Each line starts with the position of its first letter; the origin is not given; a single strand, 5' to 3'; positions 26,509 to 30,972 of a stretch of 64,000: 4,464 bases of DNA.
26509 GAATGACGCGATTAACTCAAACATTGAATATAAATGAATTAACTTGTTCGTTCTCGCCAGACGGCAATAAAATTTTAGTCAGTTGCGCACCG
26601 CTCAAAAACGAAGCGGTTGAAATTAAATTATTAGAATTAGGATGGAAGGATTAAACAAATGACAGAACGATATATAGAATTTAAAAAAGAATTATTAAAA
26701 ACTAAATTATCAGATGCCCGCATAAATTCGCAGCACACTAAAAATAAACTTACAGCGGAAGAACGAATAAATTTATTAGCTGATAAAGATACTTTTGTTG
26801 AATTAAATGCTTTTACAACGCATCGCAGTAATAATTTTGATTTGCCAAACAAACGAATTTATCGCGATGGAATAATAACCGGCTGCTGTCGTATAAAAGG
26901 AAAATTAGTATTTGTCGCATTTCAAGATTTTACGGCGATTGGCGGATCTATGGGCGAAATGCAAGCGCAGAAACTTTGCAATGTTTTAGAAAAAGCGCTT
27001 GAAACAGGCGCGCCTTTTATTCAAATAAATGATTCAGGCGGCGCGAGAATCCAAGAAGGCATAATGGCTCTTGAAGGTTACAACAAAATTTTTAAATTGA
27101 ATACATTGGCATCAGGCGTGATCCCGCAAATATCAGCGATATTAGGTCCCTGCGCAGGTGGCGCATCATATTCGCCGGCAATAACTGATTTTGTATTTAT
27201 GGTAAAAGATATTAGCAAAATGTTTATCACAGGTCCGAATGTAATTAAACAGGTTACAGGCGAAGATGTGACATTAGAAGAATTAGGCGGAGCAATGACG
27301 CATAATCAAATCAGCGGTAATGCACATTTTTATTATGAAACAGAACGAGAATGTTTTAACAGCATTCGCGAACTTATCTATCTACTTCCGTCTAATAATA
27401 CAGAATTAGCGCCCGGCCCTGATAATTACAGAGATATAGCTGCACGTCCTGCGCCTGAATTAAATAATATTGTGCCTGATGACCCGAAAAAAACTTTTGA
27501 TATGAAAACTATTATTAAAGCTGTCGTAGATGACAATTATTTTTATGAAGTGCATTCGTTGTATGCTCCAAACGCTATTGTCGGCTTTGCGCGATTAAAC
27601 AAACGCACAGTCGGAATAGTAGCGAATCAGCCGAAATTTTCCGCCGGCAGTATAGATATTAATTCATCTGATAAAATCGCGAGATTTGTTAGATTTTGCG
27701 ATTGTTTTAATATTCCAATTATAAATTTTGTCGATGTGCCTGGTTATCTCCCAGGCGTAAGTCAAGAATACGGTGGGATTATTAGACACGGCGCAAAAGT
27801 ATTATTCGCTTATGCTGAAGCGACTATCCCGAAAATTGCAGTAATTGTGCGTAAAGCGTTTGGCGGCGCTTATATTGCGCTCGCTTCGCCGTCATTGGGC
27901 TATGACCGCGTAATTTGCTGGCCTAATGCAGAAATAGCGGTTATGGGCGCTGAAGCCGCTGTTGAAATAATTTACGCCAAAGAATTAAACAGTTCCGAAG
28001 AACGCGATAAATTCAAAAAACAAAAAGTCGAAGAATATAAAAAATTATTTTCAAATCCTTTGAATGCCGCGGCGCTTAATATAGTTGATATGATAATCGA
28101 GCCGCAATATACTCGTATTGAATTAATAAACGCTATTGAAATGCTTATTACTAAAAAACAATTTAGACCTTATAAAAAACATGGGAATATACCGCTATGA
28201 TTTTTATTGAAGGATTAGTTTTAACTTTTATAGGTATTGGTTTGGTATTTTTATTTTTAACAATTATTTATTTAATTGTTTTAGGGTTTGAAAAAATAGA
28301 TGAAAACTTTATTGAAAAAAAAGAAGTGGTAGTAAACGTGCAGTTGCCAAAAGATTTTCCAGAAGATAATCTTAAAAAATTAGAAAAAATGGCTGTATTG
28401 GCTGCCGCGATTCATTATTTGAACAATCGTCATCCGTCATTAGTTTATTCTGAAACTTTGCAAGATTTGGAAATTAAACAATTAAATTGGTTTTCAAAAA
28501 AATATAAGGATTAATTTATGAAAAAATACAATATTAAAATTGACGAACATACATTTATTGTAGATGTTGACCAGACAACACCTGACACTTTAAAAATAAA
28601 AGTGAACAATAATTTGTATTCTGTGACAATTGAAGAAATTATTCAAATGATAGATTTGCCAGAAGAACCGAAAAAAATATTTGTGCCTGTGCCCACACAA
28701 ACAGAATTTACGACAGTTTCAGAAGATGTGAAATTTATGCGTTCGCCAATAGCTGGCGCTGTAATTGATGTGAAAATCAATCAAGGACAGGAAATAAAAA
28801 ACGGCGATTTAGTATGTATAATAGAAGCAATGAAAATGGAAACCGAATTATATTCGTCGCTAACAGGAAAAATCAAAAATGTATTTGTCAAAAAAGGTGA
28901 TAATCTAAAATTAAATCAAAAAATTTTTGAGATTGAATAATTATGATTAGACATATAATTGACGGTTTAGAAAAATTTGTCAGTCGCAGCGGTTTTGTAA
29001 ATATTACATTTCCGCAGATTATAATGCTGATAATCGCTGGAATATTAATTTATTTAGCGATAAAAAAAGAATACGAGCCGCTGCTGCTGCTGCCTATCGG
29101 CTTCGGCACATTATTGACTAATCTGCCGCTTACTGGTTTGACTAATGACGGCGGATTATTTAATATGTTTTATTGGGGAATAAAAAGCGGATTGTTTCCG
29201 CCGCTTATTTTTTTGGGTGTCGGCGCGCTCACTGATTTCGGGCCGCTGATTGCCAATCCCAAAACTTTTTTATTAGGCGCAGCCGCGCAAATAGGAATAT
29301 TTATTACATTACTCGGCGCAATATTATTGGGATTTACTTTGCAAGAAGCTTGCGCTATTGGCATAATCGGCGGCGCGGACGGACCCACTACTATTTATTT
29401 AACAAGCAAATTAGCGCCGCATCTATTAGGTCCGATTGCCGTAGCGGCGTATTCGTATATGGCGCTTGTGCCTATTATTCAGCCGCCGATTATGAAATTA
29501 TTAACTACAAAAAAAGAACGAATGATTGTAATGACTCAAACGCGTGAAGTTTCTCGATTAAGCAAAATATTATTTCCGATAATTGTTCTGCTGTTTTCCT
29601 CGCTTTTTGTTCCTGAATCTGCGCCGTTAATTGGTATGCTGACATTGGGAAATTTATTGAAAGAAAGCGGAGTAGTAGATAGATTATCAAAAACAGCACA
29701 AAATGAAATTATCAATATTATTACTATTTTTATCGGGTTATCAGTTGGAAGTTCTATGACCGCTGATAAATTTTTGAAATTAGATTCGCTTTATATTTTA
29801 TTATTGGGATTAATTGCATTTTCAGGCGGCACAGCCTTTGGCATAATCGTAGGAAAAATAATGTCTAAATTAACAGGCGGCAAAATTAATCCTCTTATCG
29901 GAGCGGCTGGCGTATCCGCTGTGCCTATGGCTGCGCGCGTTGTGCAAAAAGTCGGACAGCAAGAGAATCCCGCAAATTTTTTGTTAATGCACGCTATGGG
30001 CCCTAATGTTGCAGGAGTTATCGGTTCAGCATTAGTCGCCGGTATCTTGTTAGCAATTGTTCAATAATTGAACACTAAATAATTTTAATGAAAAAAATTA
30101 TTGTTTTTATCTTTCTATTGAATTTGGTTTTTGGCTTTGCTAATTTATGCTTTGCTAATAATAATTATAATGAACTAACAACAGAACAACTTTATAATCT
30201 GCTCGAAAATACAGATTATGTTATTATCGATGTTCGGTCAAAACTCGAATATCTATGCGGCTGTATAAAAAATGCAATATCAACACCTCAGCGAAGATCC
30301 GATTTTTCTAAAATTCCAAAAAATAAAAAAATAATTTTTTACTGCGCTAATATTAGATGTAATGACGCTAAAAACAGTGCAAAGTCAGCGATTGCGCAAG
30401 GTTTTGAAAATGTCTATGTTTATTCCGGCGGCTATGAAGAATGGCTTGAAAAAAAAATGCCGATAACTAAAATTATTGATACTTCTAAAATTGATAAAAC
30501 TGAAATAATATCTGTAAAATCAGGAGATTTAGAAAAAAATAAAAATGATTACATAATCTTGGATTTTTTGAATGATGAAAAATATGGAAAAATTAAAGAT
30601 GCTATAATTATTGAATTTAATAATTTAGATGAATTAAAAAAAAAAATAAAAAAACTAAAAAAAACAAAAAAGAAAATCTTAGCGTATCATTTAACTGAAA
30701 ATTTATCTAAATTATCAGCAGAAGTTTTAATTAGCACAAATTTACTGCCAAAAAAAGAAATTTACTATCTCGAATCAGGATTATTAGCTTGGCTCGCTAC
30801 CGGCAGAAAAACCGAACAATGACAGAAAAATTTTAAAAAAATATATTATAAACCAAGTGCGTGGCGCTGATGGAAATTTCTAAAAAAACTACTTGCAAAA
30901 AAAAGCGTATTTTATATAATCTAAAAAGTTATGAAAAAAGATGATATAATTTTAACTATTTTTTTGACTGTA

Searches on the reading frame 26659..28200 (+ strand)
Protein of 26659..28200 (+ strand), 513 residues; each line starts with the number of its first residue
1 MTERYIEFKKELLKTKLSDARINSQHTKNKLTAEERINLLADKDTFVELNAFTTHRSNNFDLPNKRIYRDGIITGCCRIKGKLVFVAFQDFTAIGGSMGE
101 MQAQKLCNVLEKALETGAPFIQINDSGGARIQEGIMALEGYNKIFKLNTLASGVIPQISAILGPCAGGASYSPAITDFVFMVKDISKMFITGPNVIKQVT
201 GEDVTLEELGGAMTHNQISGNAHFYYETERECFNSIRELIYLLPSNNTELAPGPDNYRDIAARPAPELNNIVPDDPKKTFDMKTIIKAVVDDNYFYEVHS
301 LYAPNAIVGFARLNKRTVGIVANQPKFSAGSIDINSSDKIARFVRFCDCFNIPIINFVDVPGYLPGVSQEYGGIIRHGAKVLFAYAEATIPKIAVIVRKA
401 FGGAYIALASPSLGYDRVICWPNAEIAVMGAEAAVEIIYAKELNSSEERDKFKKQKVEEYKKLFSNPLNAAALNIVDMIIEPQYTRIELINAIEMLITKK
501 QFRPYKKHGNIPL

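Call 24: search_protein_families(library=ncbifam, proteins=[window:26659-28200:+], max_evalue=0.00001)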
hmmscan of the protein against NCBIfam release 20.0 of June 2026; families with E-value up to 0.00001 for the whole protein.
window:26659-28200:+ (513 aa): 9 families
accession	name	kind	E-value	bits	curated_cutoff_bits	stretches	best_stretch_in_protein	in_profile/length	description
TIGR01117.1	mmdA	subfamily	2.5e-214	712.8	998.8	1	9-513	9-512/512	methylmalonyl-CoA decarboxylase subunit alpha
NF005530.0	PRK07189.1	equivalog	1.5e-22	80.1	228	1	30-203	15-196/303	biotin-independent malonate decarboxylase subunit beta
TIGR00515.1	accD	equivalog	2.2e-22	79.7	317.45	1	28-204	54-243/285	acetyl-CoA carboxylase, carboxyltransferase subunit beta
TIGR03133.1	malonate_beta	equivalog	1.6e-21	76.8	278.15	1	31-203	6-186/274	biotin-independent malonate decarboxylase subunit beta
NF041504.1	AccA_sub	subfamily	5.6e-12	45.6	300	1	307-482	42-210/257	carboxyltransferase subunit alpha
TIGR03134.1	malonate_gamma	equivalog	5.7e-11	42.4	237.15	1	282-438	2-169/258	biotin-independent malonate decarboxylase subunit gamma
NF004344.0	PRK05724.1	equivalog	3e-09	36.6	357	1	339-480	139-265/319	acetyl-CoA carboxylase carboxyltransferase subunit alpha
TIGR00513.1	accA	equivalog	3.2e-08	33.3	319.3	1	335-442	135-238/321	acetyl-CoA carboxylase carboxyl transferase subunit alpha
NF008971.0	PRK12319.1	equivalog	4.1e-08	33.1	406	1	335-497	82-230/256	acetyl-CoA carboxylase carboxyl transferase subunit alpha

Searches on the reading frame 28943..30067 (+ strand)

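Call 24: search_protein_families(library=ncbifam, proteins=[window:28943-30067:+], max_evalue=0.00001)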
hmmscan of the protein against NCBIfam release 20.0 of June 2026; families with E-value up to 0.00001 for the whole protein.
window:28943-30067:+ (374 aa): 5 families
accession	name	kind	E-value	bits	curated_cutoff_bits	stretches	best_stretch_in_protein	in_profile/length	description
TIGR01109.1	Na_pump_decarbB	subfamily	3.3e-156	519.8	190.6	1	25-368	2-354/354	sodium ion-translocating decarboxylase subunit beta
NF012020.0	PRK15476.1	subfamily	3.5e-137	458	820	2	71-373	121-430/433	oxaloacetate decarboxylase subunit beta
NF012019.0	PRK15475.1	subfamily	1.6e-136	455.8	822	2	71-373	121-430/433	oxaloacetate decarboxylase subunit beta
NF012021.0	PRK15477.1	subfamily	2.8e-136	455.1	824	2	71-373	121-430/433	oxaloacetate decarboxylase subunit beta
TIGR03136.1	malonate_biotin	equivalog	9.2e-47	160.2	596.9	1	77-372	99-395/399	Na+-transporting malonate decarboxylase, carboxybiotin decarboxylase subunit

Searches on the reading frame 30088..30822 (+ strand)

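Call 24: search_protein_families(library=ncbifam, proteins=[window:30088-30822:+], max_evalue=0.00001)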
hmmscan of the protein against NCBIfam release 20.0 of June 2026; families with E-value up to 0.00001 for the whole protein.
window:30088-30822:+ (244 aa): 7 families
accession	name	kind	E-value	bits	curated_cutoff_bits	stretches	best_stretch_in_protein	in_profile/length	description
NF041203.1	rhodanese_LYCAU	equivalog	7.9e-22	77.3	115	1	14-127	7-124/126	rhodanese-related (seleno)protein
NF045694.1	seleno_TsoB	exception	6.7e-15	54.2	805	1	25-132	41-162/572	rhodanese/DsbD fusion-like selenoprotein TsoB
NF045521.1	rhoda_near_glyco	subfamily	5.9e-13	48.8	145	1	27-128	17-117/144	rhodanese homology domain-containing protein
NF001133.1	PRK00142.1-1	equivalog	1.8e-12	47.3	170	1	24-122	102-206/229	oxygen-dependent tRNA uridine(34) hydroxylase TrhO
NF006444.0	PRK08762.1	equivalog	6.2e-12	44.8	449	1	25-129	12-117/387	molybdopterin-synthase adenylyltransferase MoeB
NF001195.0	PRK00162.1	equivalog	4e-08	33.5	102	1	26-126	3-103/108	thiosulfate sulfurtransferase GlpE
TIGR03865.1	PQQ_CXXCW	subfamily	2.9e-07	30.5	128.05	0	77-128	114-164/167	PQQ-dependent catabolism-associated CXXCW motif protein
